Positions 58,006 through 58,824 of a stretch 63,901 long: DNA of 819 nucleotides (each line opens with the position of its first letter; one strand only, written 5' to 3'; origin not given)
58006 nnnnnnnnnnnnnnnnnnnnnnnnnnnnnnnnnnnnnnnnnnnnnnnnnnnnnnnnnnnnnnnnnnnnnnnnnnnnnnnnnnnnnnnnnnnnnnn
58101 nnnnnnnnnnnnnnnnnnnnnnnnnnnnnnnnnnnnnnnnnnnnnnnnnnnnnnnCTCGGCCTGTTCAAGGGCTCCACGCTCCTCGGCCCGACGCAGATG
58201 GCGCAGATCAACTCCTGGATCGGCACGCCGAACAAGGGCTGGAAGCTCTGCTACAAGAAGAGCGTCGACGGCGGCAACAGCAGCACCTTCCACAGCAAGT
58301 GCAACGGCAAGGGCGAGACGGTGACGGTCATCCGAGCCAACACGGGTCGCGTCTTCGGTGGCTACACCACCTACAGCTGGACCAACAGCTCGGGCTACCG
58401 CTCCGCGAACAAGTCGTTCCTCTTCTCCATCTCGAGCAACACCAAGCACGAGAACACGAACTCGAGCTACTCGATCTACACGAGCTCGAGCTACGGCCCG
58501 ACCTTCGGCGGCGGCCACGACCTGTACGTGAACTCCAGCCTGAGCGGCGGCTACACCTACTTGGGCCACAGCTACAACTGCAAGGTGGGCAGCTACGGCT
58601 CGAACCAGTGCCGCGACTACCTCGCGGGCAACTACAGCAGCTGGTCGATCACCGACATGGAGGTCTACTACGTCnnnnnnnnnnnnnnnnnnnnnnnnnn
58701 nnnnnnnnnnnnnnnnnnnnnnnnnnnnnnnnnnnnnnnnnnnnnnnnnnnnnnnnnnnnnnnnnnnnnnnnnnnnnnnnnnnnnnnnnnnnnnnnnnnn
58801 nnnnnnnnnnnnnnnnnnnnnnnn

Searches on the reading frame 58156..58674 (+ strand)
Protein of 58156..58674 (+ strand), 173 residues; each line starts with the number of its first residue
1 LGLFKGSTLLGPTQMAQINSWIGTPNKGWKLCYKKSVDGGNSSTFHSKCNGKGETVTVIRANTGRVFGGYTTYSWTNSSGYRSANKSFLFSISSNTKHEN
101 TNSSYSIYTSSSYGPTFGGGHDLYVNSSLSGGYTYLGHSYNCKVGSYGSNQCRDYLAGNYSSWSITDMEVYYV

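Call 4: search_protein_families(library=pfam, proteins=[window:58156-58674:+], max_evalue=1)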
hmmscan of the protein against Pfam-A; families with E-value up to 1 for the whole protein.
window:58156-58674:+ (173 aa): 1 family
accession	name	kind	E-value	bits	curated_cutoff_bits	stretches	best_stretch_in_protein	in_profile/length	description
PF07534.22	TLD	-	4.8e-28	98.7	24.5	1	5-172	3-168/170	TLDc domain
